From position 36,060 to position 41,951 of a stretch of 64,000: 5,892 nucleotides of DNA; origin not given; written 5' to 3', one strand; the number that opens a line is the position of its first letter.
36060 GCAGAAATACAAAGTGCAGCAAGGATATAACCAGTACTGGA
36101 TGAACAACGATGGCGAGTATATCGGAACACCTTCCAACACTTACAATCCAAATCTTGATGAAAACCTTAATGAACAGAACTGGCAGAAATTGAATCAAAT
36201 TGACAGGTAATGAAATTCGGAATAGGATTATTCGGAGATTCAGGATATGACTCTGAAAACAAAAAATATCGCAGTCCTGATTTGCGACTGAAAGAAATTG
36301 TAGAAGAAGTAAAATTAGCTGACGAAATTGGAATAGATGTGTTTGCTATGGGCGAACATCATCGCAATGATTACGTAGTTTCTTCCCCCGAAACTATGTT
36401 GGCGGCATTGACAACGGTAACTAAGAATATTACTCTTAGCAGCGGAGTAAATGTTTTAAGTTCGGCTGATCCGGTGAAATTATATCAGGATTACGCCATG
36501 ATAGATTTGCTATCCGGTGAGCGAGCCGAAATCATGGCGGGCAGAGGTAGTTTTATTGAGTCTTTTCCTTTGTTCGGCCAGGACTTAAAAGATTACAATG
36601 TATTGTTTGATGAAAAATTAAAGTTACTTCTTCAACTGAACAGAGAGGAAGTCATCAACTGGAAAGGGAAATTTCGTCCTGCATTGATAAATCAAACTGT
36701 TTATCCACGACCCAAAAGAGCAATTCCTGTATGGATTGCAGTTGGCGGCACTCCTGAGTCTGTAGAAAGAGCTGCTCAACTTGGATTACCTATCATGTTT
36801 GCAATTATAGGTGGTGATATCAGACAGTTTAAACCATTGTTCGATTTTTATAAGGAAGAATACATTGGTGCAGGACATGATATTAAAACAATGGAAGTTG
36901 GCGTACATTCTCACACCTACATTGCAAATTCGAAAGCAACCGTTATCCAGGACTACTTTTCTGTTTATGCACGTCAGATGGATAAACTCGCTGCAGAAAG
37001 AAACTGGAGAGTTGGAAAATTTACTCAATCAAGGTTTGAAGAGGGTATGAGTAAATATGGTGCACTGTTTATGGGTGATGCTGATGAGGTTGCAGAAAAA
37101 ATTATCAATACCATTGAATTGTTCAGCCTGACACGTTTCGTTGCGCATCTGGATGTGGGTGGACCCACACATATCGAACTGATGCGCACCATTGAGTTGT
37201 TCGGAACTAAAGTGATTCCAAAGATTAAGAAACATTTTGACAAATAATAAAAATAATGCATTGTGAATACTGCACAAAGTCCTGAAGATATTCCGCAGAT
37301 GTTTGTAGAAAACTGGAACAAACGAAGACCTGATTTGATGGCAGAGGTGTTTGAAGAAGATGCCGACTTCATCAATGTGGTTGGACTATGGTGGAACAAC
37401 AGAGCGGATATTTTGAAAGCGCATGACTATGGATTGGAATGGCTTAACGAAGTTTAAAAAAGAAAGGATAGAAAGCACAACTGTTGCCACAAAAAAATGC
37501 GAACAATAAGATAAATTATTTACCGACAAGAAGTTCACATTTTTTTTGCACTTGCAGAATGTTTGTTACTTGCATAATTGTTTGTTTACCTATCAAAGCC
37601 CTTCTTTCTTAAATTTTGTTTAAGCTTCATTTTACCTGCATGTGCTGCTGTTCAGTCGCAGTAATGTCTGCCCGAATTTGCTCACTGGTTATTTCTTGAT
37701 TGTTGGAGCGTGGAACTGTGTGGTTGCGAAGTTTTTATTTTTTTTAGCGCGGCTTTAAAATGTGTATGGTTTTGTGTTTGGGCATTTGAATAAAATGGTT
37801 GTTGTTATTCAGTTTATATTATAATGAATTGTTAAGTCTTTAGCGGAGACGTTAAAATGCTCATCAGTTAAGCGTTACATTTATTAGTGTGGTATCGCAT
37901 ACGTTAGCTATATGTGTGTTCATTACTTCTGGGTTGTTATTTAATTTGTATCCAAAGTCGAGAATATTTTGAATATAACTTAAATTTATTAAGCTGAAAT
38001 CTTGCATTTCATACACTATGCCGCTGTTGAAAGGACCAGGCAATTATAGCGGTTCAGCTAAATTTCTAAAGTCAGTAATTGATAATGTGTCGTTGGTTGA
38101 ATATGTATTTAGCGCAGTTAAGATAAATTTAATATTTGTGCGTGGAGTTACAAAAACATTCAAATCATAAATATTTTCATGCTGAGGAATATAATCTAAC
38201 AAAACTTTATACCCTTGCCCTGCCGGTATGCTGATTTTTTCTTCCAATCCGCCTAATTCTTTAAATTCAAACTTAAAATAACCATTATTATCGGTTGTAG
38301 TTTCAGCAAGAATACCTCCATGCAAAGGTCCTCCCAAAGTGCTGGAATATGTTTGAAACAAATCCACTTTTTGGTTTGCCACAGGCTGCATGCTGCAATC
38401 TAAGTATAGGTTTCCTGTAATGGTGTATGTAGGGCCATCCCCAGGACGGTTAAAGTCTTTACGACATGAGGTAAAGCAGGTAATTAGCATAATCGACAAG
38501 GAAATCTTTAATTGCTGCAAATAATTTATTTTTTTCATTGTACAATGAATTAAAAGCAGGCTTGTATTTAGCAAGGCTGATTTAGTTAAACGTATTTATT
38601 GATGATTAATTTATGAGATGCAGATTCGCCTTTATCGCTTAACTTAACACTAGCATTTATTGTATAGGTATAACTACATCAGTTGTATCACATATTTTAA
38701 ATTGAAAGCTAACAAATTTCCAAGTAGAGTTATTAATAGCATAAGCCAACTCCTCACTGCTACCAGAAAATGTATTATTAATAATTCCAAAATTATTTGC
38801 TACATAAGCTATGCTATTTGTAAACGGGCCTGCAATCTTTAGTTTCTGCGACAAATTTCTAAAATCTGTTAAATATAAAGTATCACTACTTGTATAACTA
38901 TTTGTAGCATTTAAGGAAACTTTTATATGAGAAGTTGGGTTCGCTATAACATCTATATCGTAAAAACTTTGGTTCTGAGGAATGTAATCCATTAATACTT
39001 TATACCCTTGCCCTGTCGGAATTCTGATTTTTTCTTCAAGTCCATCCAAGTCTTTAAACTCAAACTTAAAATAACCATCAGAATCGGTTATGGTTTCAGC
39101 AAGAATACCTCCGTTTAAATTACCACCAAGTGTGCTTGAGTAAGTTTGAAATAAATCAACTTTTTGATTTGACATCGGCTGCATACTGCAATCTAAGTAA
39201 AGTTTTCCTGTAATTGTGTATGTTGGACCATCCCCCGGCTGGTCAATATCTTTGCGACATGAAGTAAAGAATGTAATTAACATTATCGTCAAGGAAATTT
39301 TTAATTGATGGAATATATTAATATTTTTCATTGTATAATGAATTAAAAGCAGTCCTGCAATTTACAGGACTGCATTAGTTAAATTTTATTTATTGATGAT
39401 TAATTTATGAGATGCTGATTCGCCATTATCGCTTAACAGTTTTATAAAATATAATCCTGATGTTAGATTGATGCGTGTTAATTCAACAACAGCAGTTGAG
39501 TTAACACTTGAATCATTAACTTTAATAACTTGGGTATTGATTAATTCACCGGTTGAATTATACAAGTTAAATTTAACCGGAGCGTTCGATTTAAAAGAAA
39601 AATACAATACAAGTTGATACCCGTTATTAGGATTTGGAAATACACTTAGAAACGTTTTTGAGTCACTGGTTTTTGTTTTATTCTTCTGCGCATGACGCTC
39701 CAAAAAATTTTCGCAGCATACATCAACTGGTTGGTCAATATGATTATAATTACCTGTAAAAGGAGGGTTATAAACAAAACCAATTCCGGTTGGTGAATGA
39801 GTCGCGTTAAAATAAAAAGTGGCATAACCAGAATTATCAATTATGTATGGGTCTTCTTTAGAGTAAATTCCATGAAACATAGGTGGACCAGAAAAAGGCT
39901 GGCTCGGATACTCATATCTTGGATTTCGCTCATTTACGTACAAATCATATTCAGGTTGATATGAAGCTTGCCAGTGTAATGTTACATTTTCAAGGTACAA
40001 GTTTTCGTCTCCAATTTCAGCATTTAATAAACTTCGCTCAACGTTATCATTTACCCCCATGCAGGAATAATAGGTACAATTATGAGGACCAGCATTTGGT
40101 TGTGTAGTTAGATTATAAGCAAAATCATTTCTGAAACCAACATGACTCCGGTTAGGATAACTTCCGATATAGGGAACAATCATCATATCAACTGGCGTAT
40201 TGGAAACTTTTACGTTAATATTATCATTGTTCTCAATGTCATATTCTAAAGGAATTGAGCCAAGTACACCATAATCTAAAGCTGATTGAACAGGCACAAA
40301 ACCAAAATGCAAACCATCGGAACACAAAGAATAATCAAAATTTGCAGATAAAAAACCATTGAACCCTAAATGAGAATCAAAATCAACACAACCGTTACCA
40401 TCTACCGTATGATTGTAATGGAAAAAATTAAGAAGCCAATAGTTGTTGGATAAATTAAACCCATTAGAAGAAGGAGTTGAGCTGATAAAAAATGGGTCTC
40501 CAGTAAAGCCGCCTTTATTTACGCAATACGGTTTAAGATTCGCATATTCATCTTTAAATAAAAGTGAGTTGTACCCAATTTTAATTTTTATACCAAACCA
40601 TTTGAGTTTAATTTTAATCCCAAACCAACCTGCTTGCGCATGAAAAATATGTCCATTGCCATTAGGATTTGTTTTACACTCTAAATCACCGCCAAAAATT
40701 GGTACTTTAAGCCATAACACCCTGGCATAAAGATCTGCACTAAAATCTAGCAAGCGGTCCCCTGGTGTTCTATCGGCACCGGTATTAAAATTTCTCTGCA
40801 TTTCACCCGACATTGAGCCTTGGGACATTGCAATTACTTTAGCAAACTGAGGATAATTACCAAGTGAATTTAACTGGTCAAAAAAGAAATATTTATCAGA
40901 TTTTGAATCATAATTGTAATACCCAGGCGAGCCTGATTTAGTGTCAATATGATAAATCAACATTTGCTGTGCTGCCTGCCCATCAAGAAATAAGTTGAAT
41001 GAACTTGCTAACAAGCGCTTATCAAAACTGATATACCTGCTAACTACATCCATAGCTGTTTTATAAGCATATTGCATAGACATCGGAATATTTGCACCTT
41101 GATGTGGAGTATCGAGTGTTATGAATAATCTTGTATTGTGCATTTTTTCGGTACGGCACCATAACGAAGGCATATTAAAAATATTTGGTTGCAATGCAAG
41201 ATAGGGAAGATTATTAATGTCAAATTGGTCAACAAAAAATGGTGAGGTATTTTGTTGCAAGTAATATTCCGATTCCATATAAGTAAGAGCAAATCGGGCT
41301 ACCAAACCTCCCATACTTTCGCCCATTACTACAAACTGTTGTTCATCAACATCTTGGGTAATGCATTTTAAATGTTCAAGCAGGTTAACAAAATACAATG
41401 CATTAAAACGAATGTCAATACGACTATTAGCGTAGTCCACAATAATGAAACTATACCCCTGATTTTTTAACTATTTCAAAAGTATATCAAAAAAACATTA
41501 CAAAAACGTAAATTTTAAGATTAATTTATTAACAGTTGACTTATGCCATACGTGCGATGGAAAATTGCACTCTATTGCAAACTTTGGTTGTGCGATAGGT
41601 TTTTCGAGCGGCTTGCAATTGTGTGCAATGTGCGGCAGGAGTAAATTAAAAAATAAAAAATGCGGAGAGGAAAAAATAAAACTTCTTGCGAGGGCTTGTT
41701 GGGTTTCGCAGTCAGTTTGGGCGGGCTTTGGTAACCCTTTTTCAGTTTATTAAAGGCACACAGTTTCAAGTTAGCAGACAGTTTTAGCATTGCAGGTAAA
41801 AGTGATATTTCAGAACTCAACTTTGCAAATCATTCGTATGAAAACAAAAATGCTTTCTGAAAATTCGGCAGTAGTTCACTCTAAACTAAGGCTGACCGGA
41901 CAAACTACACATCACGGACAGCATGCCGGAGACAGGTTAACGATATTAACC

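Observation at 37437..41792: A 4.36 kb block interrupts an NTF2-fold (SgcJ/EcaC-type) gene inside a flavin monooxygenase operon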

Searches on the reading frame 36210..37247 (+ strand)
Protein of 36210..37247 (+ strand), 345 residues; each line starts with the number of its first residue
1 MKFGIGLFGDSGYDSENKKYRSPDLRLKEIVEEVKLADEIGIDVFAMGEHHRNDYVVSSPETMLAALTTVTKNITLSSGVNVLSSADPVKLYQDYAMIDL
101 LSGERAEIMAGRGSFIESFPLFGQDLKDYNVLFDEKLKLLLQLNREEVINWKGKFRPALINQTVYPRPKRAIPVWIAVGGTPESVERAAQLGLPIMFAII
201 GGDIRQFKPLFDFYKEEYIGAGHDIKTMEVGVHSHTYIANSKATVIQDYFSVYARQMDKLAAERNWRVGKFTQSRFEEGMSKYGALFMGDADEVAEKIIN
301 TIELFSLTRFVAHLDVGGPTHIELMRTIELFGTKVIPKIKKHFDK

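Call 7: search_protein_families(library=pfam, max_evalue=1, proteins=[window:36210-37247:+])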
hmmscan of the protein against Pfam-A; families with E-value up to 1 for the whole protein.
window:36210-37247:+ (345 aa): 2 families
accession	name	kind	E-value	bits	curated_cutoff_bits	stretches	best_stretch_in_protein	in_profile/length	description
PF00296.26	Bac_luciferase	-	1.8e-49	169.2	27.9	1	1-304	1-293/314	Luciferase-like monooxygenase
PF01717.24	Meth_synt_2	-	0.07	12.8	21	1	26-73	36-83/324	Cobalamin-independent synthase, Catalytic domain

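Call 8: search_protein_families(library=ncbifam, max_evalue=1, proteins=[window:36210-37247:+])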
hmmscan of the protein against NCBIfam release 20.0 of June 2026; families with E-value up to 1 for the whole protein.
window:36210-37247:+ (345 aa): 23 families
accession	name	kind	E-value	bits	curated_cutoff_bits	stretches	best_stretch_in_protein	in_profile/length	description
TIGR03858.1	LLM_2I7G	subfamily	2.3e-131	437.8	462.25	1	2-340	1-337/337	Atu2307/SP_0267 family LLM class monooxygenase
TIGR04036.1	LLM_CE1758_fam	subfamily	1.6e-51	175.3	479.1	1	1-344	1-336/355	CE1758 family FMN-dependent luciferase-like monooxygenase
TIGR04020.1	seco_metab_LLM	subfamily_domain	2.3e-28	99.3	244.45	1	25-248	16-241/341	MupA/Atu3671 family FMN-dependent luciferase-like monooxygenase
TIGR03619.1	F420_Rv2161c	subfamily_domain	1.7e-20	73.7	166.9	1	48-196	35-181/247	TIGR03619 family F420-dependent LLM class oxidoreductase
TIGR04027.1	LLM_KPN_01858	hypoth_equivalog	1.1e-18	67.3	412.9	2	26-151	18-145/326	putative FMN-dependent luciferase-like monooxygenase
TIGR03558.1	oxido_grp_1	subfamily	1.3e-15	57.5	166.95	1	27-317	19-310/325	MsnO8 family LLM class oxidoreductase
NF052254.1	luciferase_Alph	exception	3e-14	53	600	1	20-240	10-230/354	luciferase subunit alpha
TIGR03571.1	lucif_BA3436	subfamily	2.3e-10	40.2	303.9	1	60-186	69-195/304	TIGR03571 family LLM class oxidoreductase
TIGR03560.1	F420_Rv1855c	subfamily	6.8e-10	39.1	231.4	1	26-228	11-222/227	TIGR03560 family F420-dependent LLM class oxidoreductase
TIGR03555.1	F420_mer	equivalog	3.1e-09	36.7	348.7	1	23-230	7-206/325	5,10-methylenetetrahydromethanopterin reductase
NF002619.0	PRK02271.1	equivalog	1.1e-08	34.8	276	1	23-192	9-171/329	5,10-methylenetetrahydromethanopterin reductase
TIGR03621.1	F420_MSMEG_2516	subfamily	2.8e-08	33.2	213.15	1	28-181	14-158/295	TIGR03621 family F420-dependent LLM class oxidoreductase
NF007802.0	PRK10508.1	equivalog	4.7e-06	25.9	540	1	33-199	32-191/335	luciferase-like monooxygenase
TIGR04021.1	LLM_DMSO2_sfnG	equivalog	8e-06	25.4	382.95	1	63-341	66-347/350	dimethylsulfone monooxygenase SfnG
TIGR03854.1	F420_MSMEG_3544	hypoth_equivalog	3.7e-05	23.2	295.6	1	62-192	46-174/290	TIGR03854 family LLM class F420-dependent oxidoreductase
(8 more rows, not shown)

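Call 13: find_related_loci(query=window:36210-37247:+, collection=genome_contigs, flank=10000)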
Query window:36210-37247:+ (345 aa) in genome_contigs; peptide patterns used: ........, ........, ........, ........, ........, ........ (x = any residue, [..] = any of these).
103 stretches matched a pattern; 14 encode a relative of the query (tblastn E <= 1e-3); 14 distinct loci.
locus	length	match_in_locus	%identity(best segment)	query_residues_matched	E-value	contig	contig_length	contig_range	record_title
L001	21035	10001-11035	86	1-345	0e+0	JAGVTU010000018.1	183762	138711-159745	MAG: Bacteroidetes bacterium isolate WAS_Bin_1 WAS_Bin_1_scaffold_33, whole genome shotgun sequence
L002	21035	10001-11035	83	1-345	0e+0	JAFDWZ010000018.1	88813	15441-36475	MAG: Bacteroidetes bacterium isolate SZAS-1 BACT-AMP-1__18__length-88813, whole genome shotgun sequence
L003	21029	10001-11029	77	1-343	5e-178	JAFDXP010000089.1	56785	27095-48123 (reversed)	MAG: Bacteroidetes bacterium isolate SZAS-28 LIN-425__89__length-56785, whole genome shotgun sequence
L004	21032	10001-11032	74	1-345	3e-177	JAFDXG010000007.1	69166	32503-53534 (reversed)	MAG: Bacteroidetes bacterium isolate SZAS-19 CK_MAG-59__7__length-69166, whole genome shotgun sequence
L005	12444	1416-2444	77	1-343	1e-176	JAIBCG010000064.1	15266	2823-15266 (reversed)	MAG: Saprospiraceae bacterium isolate SSF17 NODE_2094_length_15266_cov_6.845102, whole genome shotgun sequence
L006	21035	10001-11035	76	1-345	3e-176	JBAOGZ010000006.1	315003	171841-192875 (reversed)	MAG: Chitinophagaceae bacterium isolate AS_Ams2_Bin4 np1_contig_13749, whole genome shotgun sequence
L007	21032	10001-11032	75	1-345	9e-175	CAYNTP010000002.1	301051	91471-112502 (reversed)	MAG TPA_asm: uncultured Parafilimonas sp. isolate SRP263991_co5_283 genome assembly, contig: NODE_33_length_301051_cov_1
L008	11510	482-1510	65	1-344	8e-158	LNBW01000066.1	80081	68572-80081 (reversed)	MAG: Bacteroidetes bacterium OLB9 UZ09_BCD002CONTIG000066, whole genome shotgun sequence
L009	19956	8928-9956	64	1-344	1e-153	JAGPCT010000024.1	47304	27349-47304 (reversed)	MAG: Saprospiraceae bacterium isolate Gw_SlAct_bin_302 Gw_SlAct_1209_length_47304_cov_8.520169, whole genome shotgun seq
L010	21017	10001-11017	56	1-340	6e-130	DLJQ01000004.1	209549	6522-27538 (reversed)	MAG TPA_asm: Flavobacteriales bacterium UBA7612 UBA7612_contig_222, whole genome shotgun sequence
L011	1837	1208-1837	71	1-210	2e-105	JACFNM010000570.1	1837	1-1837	MAG: Chitinophagaceae bacterium isolate BROCD024 NODE_23583_length_1837_cov_4.560606, whole genome shotgun sequence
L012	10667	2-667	58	123-345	3e-81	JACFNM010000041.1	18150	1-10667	MAG: Chitinophagaceae bacterium isolate BROCD024 NODE_2251_length_18150_cov_5.179276, whole genome shotgun sequence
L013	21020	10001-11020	36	1-345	8e-73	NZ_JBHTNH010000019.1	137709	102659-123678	Lentibacillus salinarum strain CCUG 54822 GCM70027323_35, whole genome shotgun sequence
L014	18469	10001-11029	46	1-343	2e-94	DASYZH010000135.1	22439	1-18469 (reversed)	MAG TPA_asm: Puia sp. isolate SMAG_U6357 k141_976905, whole genome shotgun sequence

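Call 34: list_cluster_members(proteins=[window:36210-37247:+, P0092, P0001])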
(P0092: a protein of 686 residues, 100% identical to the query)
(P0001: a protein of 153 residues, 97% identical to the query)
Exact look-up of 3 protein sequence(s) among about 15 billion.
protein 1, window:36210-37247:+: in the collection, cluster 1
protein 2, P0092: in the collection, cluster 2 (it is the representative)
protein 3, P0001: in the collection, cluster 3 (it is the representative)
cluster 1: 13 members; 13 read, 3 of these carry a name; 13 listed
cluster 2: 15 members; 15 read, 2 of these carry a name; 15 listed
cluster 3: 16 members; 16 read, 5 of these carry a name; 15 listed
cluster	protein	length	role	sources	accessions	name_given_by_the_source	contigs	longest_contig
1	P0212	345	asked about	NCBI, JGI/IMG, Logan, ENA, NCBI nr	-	-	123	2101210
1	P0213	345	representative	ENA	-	-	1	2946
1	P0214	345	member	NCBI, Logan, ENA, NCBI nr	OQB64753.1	MAG: Alkanal monooxygenase alpha chain [Bacteroidetes bacterium ADurb.Bin141]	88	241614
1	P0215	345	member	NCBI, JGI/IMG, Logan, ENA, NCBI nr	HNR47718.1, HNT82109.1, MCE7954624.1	MAG TPA: LLM class flavin-dependent oxidoreductase [Bacteroidia bacterium] | LLM class flavin-dependent oxidoreductase [Bacteroidetes bacterium CHB6]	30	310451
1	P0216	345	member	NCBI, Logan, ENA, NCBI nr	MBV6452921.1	MAG: hypothetical protein FNNCIFGK_00149 [Bacteroidia bacterium] | hypothetical protein [Bacteroidia bacterium]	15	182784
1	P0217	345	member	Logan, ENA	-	-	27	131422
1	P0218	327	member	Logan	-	-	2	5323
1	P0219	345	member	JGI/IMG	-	-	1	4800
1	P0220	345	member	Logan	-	-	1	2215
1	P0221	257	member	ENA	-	-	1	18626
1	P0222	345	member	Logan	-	-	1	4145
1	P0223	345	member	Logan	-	-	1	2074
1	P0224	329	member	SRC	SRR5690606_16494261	-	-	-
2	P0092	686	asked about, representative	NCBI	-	-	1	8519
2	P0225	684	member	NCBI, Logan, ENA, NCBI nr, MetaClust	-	-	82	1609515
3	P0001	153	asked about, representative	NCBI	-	-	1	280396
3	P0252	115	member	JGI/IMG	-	-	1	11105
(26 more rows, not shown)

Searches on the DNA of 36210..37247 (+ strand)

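Call 103: search_with_rna_model(model_id=R1, sources=[L001, L002, L003, L004, L005, L006, L007, L015, L016, L017, L018, L023, L024, L025, L026, L146, L127, L128, L129, L130, L131, L132, L133, L134, L135, L136, L137, L138, L139, L140, L141, L142, L143, L144, L145], max_evalue=0.001)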
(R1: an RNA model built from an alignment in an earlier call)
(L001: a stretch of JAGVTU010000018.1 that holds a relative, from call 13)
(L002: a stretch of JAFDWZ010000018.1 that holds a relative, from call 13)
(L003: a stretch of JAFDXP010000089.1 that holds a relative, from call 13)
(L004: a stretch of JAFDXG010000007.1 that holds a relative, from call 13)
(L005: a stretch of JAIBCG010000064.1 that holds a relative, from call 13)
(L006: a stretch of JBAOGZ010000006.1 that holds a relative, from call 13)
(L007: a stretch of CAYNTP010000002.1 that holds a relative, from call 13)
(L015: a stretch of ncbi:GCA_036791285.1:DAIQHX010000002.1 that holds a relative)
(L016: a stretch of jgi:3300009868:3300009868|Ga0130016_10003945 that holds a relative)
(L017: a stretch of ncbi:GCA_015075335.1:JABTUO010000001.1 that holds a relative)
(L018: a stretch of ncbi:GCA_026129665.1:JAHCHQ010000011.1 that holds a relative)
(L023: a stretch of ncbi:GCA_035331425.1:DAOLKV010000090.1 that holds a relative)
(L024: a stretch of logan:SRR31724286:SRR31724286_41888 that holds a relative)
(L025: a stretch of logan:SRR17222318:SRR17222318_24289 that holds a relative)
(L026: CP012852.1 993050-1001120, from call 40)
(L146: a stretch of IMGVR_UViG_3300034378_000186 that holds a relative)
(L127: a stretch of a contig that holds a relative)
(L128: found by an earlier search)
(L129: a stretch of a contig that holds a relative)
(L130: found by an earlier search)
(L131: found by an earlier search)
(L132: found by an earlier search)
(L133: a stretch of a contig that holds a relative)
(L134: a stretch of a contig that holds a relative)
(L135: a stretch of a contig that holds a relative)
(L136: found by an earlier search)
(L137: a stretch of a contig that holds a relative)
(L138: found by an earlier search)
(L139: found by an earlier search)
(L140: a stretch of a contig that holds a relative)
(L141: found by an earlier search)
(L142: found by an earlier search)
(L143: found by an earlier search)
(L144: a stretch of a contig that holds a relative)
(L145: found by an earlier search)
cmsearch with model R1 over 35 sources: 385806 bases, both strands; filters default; matches with E-value up to 0.001: 16.
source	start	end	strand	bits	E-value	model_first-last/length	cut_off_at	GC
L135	3030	3172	+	102.6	7e-20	1-143/143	no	0.36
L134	625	766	+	92.2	1.3e-17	1-143/143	no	0.38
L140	1033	1168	+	86.5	2.3e-16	1-143/143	no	0.4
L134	6622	6766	+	76.2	4.1e-14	1-143/143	no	0.36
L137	4235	4367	+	75.3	6.5e-14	10-143/143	no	0.38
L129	2796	2940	+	75.1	7.1e-14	1-143/143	no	0.44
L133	850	993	-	74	1.2e-13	1-143/143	no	0.45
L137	2958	3097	+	69.1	1.4e-12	1-143/143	no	0.44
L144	335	535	-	60.3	1.2e-10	1-143/143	no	0.42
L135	546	687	+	57.5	5.1e-10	1-143/143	no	0.3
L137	12362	12505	+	56.7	7.5e-10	1-143/143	no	0.42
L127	9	154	-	47.5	7.4e-08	1-143/143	no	0.35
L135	1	112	+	42.6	8.9e-07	34-143/143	5'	0.4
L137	7515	7660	+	37.4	1.2e-05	1-143/143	no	0.48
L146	6727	6830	+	29.2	0.00077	1-143/143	no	0.36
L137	1665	1812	+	28.8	0.00094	1-143/143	no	0.49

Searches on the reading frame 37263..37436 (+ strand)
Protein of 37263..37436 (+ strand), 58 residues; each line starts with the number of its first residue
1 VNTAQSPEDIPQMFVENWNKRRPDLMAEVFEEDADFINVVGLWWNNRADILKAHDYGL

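Call 7: search_protein_families(library=pfam, max_evalue=1, proteins=[window:37263-37436:+])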
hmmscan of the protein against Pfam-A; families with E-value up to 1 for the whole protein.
seq(58 aa): 2 families
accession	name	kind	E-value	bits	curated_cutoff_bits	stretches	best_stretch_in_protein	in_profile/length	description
PF12680.13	SnoaL_2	-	0.0069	17.4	27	1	14-52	4-41/102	SnoaL-like domain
PF14534.12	DUF4440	-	0.11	13.3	25.2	1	14-54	8-47/107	Domain of unknown function (DUF4440)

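Call 8: search_protein_families(library=ncbifam, max_evalue=1, proteins=[window:37263-37436:+])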
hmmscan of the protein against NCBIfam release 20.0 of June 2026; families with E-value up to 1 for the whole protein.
seq(58 aa): 1 family
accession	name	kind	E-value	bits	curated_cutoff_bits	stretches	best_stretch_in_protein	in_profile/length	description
TIGR02246.1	TIGR02246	subfamily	1.6e-07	31.4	33.95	1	9-55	8-54/128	SgcJ/EcaC family oxidoreductase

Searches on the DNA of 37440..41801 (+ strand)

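Call 38: search_dna_similar(query=window:37440-41801:+, collection=plasmids, mode=distant, max_rows=10)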
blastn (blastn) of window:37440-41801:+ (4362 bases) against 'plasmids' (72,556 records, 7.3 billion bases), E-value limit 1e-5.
Records with a match: 1; places in all: 1; records where one place covers at least 80% of the query: 0.
Best place of each record, by identity: 80-90% 1.
By first word of the organism name: Persicobacter 1.
By predicted mobility (MOB-suite, as given by PLSDB): non-mobilizable 1.
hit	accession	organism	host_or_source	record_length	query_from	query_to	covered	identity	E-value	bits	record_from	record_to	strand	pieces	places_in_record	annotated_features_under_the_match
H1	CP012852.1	Persicobacter sp. JZB09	cell culture,soil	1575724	4122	4195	2%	81.3%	1e-6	64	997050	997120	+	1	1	none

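Call 39: search_dna_similar(query=window:37440-41801:+, collection=phages, mode=distant, max_rows=10)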
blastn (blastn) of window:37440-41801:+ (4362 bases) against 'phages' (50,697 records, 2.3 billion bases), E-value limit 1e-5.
No match.

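Call 40: get_annotated_region(hit=H1, flank=4000)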
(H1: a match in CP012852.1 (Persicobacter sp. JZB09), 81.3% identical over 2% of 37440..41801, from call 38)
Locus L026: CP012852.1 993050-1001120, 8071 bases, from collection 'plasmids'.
description: Persicobacter sp. JZB09 plasmid JZB09-Plasmid1, complete sequence
organism: Persicobacter sp. JZB09 (NCBI taxid 1085624)
taxonomy: Bacteria; Bacteroidota; Cytophagia; Cytophagales; Persicobacteraceae; Persicobacter; Persicobacter sp. JZB09
host: -; source: cell culture,soil; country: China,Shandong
typing (MOB-suite, as given by PLSDB): non-mobilizable
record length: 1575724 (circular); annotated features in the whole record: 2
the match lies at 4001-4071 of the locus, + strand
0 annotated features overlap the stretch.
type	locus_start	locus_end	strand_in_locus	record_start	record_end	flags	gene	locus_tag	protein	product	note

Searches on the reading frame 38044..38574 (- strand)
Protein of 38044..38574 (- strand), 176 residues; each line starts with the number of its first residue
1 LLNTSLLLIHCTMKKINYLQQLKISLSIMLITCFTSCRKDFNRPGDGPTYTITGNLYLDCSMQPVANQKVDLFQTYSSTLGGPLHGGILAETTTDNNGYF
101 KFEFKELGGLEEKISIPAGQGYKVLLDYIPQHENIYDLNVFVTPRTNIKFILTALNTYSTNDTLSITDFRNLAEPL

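Call 7: search_protein_families(library=pfam, max_evalue=1, proteins=[window:38044-38574:-])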
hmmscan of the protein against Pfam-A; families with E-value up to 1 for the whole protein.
window:38044-38574:- (176 aa): 2 families
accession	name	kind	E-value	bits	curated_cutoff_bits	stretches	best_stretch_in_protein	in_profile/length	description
PF01060.29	TTR-52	-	0.0023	18.9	24.9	1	58-104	4-45/79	Transthyretin-like family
PF20598.4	DUF6795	-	0.078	13.7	27.4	1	63-104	10-45/103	Domain of unknown function (DUF6795)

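Call 8: search_protein_families(library=ncbifam, max_evalue=1, proteins=[window:38044-38574:-])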
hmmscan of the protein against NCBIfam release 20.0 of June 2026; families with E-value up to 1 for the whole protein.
window:38044-38574:- (176 aa): 1 family
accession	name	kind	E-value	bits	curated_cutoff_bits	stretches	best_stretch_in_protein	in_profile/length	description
NF058648.1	ECF_sub_HI1622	equivalog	0.035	14.1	100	1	85-123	50-87/180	NikL family nickel/cobalt ECF transporter subunit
